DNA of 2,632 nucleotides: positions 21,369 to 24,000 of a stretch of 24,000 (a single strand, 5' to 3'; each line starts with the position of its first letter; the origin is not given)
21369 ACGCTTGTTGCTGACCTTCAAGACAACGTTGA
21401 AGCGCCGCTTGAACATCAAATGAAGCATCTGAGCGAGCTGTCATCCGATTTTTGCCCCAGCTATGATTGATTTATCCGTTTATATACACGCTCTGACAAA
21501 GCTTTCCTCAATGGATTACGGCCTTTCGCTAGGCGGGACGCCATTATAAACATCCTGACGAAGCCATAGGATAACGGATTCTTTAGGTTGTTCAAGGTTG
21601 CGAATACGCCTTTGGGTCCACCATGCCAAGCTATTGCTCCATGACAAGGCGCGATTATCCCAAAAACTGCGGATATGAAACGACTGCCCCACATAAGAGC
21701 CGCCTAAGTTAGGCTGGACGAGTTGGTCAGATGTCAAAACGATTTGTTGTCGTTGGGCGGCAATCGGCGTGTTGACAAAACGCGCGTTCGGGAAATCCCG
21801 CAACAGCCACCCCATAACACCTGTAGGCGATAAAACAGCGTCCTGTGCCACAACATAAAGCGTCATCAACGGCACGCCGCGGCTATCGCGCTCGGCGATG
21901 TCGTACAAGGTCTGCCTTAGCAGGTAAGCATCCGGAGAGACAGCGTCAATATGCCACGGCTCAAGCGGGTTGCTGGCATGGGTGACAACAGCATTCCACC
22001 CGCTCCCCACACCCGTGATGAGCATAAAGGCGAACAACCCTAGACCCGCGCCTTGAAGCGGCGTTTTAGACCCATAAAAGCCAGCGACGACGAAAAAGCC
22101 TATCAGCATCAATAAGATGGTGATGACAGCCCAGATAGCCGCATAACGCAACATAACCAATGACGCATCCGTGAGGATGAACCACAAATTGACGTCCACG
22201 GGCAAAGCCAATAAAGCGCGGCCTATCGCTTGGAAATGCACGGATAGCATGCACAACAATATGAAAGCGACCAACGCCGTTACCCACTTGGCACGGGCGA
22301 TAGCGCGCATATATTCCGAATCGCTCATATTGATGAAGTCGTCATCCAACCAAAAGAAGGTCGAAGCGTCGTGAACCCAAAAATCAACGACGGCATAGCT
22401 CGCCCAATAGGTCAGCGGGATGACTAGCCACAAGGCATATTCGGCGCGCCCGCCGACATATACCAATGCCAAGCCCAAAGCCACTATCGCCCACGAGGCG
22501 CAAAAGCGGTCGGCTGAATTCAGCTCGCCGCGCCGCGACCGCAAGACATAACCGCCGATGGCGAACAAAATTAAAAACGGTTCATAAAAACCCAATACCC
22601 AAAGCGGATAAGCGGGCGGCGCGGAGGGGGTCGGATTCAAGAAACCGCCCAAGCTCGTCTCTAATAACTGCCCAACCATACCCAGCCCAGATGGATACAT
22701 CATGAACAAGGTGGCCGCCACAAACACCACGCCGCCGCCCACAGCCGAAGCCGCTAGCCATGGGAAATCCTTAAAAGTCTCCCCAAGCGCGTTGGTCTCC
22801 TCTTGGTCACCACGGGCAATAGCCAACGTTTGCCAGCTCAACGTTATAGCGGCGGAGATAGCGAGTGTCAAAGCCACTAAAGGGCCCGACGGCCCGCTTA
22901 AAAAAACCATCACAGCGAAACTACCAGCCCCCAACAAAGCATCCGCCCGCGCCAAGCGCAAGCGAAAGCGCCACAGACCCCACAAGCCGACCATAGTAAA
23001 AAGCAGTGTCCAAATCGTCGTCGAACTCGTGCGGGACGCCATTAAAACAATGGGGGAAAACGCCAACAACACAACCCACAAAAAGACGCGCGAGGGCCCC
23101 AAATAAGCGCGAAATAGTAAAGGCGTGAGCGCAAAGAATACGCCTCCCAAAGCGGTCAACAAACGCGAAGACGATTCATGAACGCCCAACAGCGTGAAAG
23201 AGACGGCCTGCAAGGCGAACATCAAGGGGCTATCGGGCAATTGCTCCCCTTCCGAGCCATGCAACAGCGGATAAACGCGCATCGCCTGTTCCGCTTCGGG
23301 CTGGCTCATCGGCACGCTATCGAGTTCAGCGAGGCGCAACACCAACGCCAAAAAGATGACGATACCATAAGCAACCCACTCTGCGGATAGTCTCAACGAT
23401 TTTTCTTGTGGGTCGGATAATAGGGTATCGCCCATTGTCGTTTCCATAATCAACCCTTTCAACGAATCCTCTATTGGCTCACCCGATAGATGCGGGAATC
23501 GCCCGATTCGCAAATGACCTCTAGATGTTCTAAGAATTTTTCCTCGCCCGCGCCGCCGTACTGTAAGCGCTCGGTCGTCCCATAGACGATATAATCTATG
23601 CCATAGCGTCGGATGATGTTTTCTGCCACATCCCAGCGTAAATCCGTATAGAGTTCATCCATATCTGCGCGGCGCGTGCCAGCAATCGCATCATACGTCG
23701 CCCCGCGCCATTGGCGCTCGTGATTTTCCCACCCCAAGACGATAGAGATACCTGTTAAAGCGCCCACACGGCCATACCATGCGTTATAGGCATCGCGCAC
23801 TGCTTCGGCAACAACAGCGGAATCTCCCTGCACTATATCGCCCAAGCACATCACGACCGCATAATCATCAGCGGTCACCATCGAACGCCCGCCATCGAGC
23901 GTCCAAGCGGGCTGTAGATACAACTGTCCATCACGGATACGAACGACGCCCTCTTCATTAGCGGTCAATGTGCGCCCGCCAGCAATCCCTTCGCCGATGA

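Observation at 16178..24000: ECF sigma/anti-sigma pair embedded inside a TIGR03662/TIGR03663 (YYY / Agl23-like GT-C) membrane-protein cluster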

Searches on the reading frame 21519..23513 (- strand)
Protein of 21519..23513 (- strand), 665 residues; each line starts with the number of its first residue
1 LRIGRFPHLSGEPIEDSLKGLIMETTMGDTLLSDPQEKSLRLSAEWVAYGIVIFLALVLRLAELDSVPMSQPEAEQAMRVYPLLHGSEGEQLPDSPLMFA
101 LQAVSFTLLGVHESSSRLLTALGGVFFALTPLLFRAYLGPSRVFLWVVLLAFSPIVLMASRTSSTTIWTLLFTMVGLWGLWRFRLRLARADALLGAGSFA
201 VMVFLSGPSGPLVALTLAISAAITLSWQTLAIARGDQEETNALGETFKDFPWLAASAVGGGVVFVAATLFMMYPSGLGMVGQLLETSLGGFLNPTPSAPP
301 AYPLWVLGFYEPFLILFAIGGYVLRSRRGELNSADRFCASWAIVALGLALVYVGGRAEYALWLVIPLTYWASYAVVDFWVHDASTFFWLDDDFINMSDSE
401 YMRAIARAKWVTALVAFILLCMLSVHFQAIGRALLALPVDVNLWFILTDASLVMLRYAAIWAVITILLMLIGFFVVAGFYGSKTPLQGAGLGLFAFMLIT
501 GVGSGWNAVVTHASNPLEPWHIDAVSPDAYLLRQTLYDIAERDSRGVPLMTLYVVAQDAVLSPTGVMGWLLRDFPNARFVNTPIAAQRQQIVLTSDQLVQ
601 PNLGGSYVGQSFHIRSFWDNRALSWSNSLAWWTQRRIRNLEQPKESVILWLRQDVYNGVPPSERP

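Call 6: search_protein_families(library=ncbifam, proteins=[window:21519-23513:-], max_evalue=0.01)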
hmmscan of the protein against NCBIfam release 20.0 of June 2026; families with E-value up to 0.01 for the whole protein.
window:21519-23513:- (665 aa): 1 family
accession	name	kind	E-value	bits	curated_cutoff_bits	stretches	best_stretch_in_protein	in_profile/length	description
TIGR03663.1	TIGR03663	subfamily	8.9e-16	57.9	126.25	1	49-422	4-364/435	flippase activity-associated protein Agl23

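Call 7: search_protein_families(library=pfam, proteins=[window:21519-23513:-], max_evalue=0.01)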
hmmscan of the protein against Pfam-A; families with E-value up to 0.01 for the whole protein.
window:21519-23513:- (665 aa): 0 families

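Call 37: find_encoding_contigs(protein=window:21519-23447:-, flank=10000, max_places=3)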
Protein window:21519-23447:- (643 aa): no gene with exactly this product is on record in the collection.

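Call 38: find_homologous_proteins(query=window:21519-23447:-, max_evalue=0.00001)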
Query window:21519-23447:- (643 aa): 11 proteins with E <= 0.00001 among 8000 candidates.
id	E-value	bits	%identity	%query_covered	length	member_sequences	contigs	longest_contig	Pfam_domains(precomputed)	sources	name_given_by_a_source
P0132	0.0e+0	1383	96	100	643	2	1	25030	-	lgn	-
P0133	9.2e-239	813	59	100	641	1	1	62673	-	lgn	-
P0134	3.6e-116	408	40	97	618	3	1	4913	-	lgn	-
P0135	6.6e-115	403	39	97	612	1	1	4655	PF13231.13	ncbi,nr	ncbi:MAG: glycosyltransferase family 39 protein [Anaerolineae bacterium]|nr:glycosyltransferase fami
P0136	8.2e-113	397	40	98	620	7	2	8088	PF13231.13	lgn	-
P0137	1.3e-111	393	39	93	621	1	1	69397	-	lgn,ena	-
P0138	2.1e-107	379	38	96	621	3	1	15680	PF13231.13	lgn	-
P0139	2.4e-101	359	36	98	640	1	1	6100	PF13231.13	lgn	-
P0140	2.6e-83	299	34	97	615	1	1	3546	PF13231.13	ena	-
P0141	2.1e-82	296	35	96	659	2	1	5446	-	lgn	-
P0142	7.6e-6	43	28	49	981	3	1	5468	PF13449.13,PF24684.2,PF01436.28,PF08450.19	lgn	-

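Call 40: find_encoding_contigs(protein=P0133, flank=10000, max_places=2)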
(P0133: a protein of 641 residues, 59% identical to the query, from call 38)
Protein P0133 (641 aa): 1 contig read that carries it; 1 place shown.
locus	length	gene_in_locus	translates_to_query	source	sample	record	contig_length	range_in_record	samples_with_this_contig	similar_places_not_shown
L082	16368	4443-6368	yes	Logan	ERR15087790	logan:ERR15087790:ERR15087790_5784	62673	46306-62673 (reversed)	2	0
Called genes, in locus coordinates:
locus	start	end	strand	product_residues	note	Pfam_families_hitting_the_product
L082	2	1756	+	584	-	?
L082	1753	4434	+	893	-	PF10060:DUF2298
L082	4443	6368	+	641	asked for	-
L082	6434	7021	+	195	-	PF04542:Sigma70_r2, PF07638:Sigma70_ECF (weak), PF08281:Sigma70_r4_2, PF04545:Sigma70_r4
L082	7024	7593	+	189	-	-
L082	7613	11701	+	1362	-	PF13231:PMT_2, PF08450:SGL (faint), PF17170:DUF5128 (weak), PF25021:TEN_NHL (faint), PF01436:NHL (weak)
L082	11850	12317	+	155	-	PF04677:CwfJ_C_1, PF11969:DcpS_C (weak), PF01230:HIT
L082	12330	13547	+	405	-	PF00108:Thiolase_N, PF02803:Thiolase_C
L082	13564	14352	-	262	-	PF00106:adh_short, PF01370:Epimerase (weak), PF08659:KR, PF23441:SDR, PF13460:NAD_binding_10 (faint), PF13561:adh_short_C2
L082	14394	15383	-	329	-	PF08240:ADH_N, PF00107:ADH_zinc_N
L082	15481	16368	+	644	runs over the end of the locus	-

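Call 41: find_encoding_contigs(protein=P0137, flank=10000, max_places=2)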
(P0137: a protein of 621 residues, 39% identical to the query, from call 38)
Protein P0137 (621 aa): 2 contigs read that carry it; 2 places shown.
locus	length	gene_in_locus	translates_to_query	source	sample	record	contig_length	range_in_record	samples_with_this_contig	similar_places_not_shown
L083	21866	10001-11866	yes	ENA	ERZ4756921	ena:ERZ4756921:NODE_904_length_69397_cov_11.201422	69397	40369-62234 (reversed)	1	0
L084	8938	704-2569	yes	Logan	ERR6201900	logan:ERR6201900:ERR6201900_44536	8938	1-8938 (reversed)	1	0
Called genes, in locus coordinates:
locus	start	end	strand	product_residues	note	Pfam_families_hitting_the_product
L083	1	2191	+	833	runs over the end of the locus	PF13231:PMT_2 (weak)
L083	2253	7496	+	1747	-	PF13231:PMT_2, PF10060:DUF2298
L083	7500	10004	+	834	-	PF10060:DUF2298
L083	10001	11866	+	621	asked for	-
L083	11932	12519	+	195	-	PF07638:Sigma70_ECF (weak), PF04542:Sigma70_r2, PF08281:Sigma70_r4_2, PF04545:Sigma70_r4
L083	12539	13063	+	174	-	PF13490:zf-HC2 (weak)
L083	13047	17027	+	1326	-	PF02366:PMT (weak), PF13231:PMT_2, PF24684:Vgb_lyase (weak), PF25021:TEN_NHL (faint), PF17170:DUF5128 (faint), PF01436:NHL (weak), PF08450:SGL (weak), PF01436:NHL (weak)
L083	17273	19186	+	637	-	PF08529:NusA_N, PF13184:KH_NusA_1st, PF26594:KH_NusA_2nd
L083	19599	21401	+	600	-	PF04760:IF2_N, PF00009:GTP_EFTU, PF01926:MMR_HSR1, PF22042:EF-G_D2, PF03144:GTP_EFTU_D2 (faint), PF11987:IF-2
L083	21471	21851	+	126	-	PF02033:RBFA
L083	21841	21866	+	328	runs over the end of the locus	PF01368:DHH, PF02272:DHHA1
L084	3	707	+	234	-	?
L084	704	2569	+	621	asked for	-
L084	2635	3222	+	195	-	PF07638:Sigma70_ECF (weak), PF04542:Sigma70_r2, PF08281:Sigma70_r4_2, PF04545:Sigma70_r4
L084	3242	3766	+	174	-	PF13490:zf-HC2 (weak)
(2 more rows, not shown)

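Call 43: find_encoding_contigs(protein=P0132, flank=10000, max_places=2)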
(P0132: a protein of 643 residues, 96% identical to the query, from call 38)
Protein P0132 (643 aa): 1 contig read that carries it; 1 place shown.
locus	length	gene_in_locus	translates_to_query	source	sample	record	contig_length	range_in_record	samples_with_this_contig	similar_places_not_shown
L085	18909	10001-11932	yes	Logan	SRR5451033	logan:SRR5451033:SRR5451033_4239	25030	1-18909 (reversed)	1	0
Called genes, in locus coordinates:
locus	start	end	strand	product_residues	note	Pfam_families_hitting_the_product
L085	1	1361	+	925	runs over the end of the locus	-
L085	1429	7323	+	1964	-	PF10060:DUF2298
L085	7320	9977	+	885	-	PF10060:DUF2298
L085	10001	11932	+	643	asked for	-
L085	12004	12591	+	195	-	PF07638:Sigma70_ECF (weak), PF04542:Sigma70_r2, PF08281:Sigma70_r4_2, PF04545:Sigma70_r4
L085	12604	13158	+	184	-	-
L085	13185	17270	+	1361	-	PF13231:PMT_2, PF08450:SGL (faint), PF01436:NHL (weak), PF17170:DUF5128 (faint), PF25021:TEN_NHL (faint)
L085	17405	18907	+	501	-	?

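Call 44: find_encoding_contigs(protein=P0138, flank=10000, max_places=2)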
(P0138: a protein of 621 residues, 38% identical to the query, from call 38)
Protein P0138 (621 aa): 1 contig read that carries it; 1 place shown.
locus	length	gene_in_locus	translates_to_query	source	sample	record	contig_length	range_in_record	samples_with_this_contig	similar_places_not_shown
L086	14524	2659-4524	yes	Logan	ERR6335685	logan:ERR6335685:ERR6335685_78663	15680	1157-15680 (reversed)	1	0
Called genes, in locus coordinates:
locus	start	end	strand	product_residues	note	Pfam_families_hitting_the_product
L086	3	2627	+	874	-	?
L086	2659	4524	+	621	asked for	PF13231:PMT_2 (weak)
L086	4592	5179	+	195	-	PF07638:Sigma70_ECF (faint), PF04542:Sigma70_r2, PF08281:Sigma70_r4_2, PF04545:Sigma70_r4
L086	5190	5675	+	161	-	PF13490:zf-HC2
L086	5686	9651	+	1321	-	PF02366:PMT (weak), PF13231:PMT_2, PF08450:SGL (faint), PF25021:TEN_NHL (faint), PF17170:DUF5128 (faint), PF01436:NHL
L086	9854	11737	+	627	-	PF08529:NusA_N, PF00575:S1 (faint), PF13184:KH_NusA_1st, PF26594:KH_NusA_2nd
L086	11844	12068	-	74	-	-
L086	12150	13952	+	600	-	PF04760:IF2_N, PF00009:GTP_EFTU, PF01926:MMR_HSR1, PF22042:EF-G_D2, PF03144:GTP_EFTU_D2 (faint), PF11987:IF-2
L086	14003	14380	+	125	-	PF02033:RBFA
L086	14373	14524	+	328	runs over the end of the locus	PF01368:DHH, PF02272:DHHA1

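Call 47: find_related_loci(query=A3, collection=metagenome_contigs, flank=3000)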
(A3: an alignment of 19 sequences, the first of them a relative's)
Query A3 (1964 aa) in metagenome_contigs; peptide patterns used: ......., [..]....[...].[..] (x = any residue, [..] = any of these).
600 stretches matched a pattern (row limit reached: there are more); 449 encode a relative of the query (tblastn E <= 1e-3); the best 80 are kept; 80 distinct loci.
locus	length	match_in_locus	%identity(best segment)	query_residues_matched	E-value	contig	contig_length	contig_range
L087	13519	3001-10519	43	32-1942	0e+0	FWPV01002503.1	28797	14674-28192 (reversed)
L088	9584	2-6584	45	463-1932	0e+0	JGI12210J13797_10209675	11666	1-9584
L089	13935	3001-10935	45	19-1950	0e+0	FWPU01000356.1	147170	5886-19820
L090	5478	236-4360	41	680-1930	0e+0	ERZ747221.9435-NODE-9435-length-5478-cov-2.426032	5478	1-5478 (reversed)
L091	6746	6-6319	51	634-1952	0e+0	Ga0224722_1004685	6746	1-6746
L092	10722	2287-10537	40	158-1930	0e+0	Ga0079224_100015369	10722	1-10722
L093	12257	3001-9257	33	3-1943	0e+0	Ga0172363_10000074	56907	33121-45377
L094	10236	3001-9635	32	6-1905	0e+0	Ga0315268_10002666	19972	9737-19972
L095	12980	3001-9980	33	193-1917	0e+0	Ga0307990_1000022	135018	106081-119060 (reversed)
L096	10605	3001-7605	31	191-1905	0e+0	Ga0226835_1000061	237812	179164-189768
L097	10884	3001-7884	32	172-1940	0e+0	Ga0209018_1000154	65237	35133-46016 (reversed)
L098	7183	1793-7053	32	191-1941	0e+0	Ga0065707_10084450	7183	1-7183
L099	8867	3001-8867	33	26-1942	0e+0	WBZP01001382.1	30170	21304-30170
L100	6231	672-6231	33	6-1944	0e+0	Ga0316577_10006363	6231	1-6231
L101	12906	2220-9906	32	194-1918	0e+0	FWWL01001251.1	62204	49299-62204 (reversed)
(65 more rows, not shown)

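Call 56: search_protein_families(library=pfam, proteins=[L087:221-2782:+, L085:1429-7320:+, L085:7320-9974:+], max_evalue=0.01)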
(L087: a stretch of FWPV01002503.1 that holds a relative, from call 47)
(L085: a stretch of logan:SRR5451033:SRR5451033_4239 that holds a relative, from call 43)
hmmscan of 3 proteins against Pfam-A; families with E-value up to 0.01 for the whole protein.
L087:221-2782:+ (854 aa): 1 family
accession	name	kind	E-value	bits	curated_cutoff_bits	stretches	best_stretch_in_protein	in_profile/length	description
PF13231.12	PMT_2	-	3.8e-06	27.6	26.1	1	342-504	4-155/160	Dolichyl-phosphate-mannose-protein mannosyltransferase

L085:1429-7320:+ (1964 aa): 1 family
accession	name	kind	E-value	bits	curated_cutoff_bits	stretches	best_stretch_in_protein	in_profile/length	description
PF10060.15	DUF2298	-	4.5e-99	333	27.8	1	1065-1719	1-488/488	Uncharacterized membrane protein (DUF2298)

L085:7320-9974:+ (885 aa): 1 family
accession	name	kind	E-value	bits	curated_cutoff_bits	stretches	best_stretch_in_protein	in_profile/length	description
PF10060.15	DUF2298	-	1.6e-101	341.1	27.8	1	53-628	1-488/488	Uncharacterized membrane protein (DUF2298)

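Call 57: search_protein_families(library=ncbifam, proteins=[L087:221-2782:+, L085:1429-7320:+, L085:7320-9974:+], max_evalue=0.01)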
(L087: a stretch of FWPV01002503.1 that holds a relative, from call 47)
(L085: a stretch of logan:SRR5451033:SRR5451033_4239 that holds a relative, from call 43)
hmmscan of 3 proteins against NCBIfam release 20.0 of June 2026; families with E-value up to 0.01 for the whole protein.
L087:221-2782:+ (854 aa): 0 families

L085:1429-7320:+ (1964 aa): 1 family
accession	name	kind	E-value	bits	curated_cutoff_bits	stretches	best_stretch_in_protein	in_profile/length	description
TIGR03662.1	Chlor_Arch_YYY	subfamily_domain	4.3e-131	438.9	300.25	1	1022-1941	2-726/727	chlor_Arch_YYY domain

L085:7320-9974:+ (885 aa): 1 family
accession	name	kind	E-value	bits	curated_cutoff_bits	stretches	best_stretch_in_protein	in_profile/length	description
TIGR03662.1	Chlor_Arch_YYY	subfamily_domain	1.4e-122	410.7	300.25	1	9-883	1-726/727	chlor_Arch_YYY domain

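Call 59: search_solved_structures(query=A3, max_evalue=0.01)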
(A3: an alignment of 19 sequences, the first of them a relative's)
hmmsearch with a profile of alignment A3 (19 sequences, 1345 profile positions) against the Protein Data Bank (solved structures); distinct sequences matched with E-value up to 0.01: 0.

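Call 72: predict_structure(alignment_id=A5)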
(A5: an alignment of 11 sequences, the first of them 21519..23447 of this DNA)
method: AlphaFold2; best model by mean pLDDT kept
length: 643 residues; sequences in the alignment: 11
mean_pLDDT: 67.0   pTM: 0.68
mean pLDDT of the five models: 67.0, 65.2, 61.9, 60.5, 60.4
residues with pLDDT >= 90: 28; 70-90: 314; 50-70: 164; < 50: 137
segments of 3 or more residues with pLDDT < 50: 1-20, 215-236, 249-253, 360-387, 414-426, 482-499, 594-602, 605-621, 641-643
pLDDT, mean of each block of 10 residues (from residue 1): 29 38 74 80 67 78 62 70 79 79 90 81 86 81 86 85 75 82 77 85 78 52 42 48 51 58 76 68 80 86 79 87 89 79 91 65 38 43 47 66 62 47 47 65 73 58 60 66 41 43 65 71 64 76 79 80 80 69 70 46 48 43 69 64 43
secondary structure, 60 per line:
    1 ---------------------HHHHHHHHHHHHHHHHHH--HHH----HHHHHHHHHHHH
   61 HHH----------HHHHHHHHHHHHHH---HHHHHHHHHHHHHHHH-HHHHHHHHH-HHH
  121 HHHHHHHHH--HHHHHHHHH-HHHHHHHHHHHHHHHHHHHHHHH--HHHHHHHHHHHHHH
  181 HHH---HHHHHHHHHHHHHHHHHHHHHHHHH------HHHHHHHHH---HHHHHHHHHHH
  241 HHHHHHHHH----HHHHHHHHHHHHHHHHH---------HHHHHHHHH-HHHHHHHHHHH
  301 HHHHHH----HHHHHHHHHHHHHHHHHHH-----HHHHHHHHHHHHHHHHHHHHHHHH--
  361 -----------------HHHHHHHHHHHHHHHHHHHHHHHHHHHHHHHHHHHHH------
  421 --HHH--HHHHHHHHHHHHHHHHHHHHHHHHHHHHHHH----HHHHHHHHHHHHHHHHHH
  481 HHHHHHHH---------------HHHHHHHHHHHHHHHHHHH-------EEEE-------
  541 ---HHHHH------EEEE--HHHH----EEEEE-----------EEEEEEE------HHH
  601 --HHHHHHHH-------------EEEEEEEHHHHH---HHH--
elements in order (helices of 4 or more, strands of 3 or more residues): H22-39 H49-63 H74-87 H91-106 H108-116 H118-129 H132-140 H142-164 H167-183 H187-211 H218-226 H230-249 H254-270 H280-288 H290-306 H311-329 H335-358 H378-414 H428-458 H463-488 H504-522 E530-533 H544-548 E555-558 H561-564 E569-573 E585-591 H603-610 E624-630 H631-635

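Call 76: fold_search(model_id=the predicted structure, library=pdb)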
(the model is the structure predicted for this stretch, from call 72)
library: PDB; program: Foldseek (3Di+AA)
matches with E <= 10: 282; with E <= 0.001: 9
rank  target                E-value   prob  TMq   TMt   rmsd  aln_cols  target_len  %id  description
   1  5f15                  5.1e-09  1.00  0.51  0.59  11.3       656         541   12  Crystal Structure of ArnT from Cupriavidus metallidurans bound to Undecaprenyl phosphate (released 2016-02-17)
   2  5ezm                  6.0e-08  1.00  0.47  0.54  11.7       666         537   13  Crystal Structure of ArnT from Cupriavidus metallidurans in the apo state (released 2016-02-17)
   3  7oci_F                1.9e-05  1.00  0.42  0.42  13.0       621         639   12  Cryo-EM structure of yeast Ost6p containing oligosaccharyltransferase complex (released 2022-02-16)
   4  9s6t_A                3.3e-05  1.00  0.46  0.59   8.2       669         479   10  Ternary cryo-EM structure of chicken ALG12 with Dol25-PP-GlcNAc2Man7, Dol25-P-Man, and Fab (released 2026-03-18)
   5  8agb_A                1.3e-04  1.00  0.40  0.40  11.3       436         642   15  Structure of yeast oligosaccharylransferase complex with lipid-linked oligosaccharide bound (released 2022-12-07)
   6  6ezn_F                1.6e-04  1.00  0.41  0.40  10.7       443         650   13  Cryo-EM structure of the yeast oligosaccharyltransferase (OST) complex (released 2018-01-17)
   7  8pn9_A                3.6e-04  1.00  0.41  0.40   9.9       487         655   10  Structure of human oligosaccharyltransferase OST-A complex bound to NGI-1 (released 2024-05-08)
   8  9s6s_A                4.1e-04  1.00  0.42  0.48  14.0       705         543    9  Ternary cryo-EM structure of human ALG9 with Dol25-PP-GlcNAc2Man6, Dol25-P-Man and Fab (released 2026-03-18)
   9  3rce_A                7.5e-04  1.00  0.38  0.36  11.4       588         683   12  Bacterial oligosaccharyltransferase PglB (released 2011-06-15)
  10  6c26_A                1.2e-03  1.00  0.40  0.40  11.4       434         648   15  The Cryo-EM structure of a eukaryotic oligosaccharyl transferase complex (released 2018-01-31)
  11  5ogl_A                1.3e-03  1.00  0.37  0.34  15.5       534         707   12  Structure of bacterial oligosaccharyltransferase PglB in complex with an acceptor peptide and an lipid-linked oligosac (released 2017-10-25)
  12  6gxc_A                1.4e-03  1.00  0.38  0.35  18.3       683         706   12  Bacterial oligosaccharyltransferase PglB in complex with an inhibitory peptide and a reactive lipid-linked oligosaccha (released 2018-11-14)
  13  6s7o_A                4.4e-03  1.00  0.46  0.45  10.1       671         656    9  Cryo-EM structure of human oligosaccharyltransferase complex OST-A (released 2019-12-18)
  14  9i5k_A                1.1e-02  1.00  0.39  0.48   7.8       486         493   14  Structure of the Chaetomium thermophilum Pmt4 homodimer (C2 symmetry) (released 2025-12-24)
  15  8imx_U                1.8e-02  1.00  0.29  0.41  12.4       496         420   14  Cryo-EM structure of GPI-T with a chimeric GPI-anchored protein (released 2023-08-16)
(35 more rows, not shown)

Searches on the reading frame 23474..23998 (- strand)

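Call 6: search_protein_families(library=ncbifam, proteins=[window:23474-23998:-], max_evalue=0.01)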
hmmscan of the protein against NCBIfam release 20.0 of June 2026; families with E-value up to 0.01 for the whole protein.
window:23474-23998:- (175 aa): 1 family
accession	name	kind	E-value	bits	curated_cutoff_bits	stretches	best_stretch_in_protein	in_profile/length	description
TIGR03662.1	Chlor_Arch_YYY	subfamily_domain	4.7e-25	88.3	300.25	1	23-173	587-726/727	chlor_Arch_YYY domain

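Call 7: search_protein_families(library=pfam, proteins=[window:23474-23998:-], max_evalue=0.01)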
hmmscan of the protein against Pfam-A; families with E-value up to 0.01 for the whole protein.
window:23474-23998:- (175 aa): 0 families
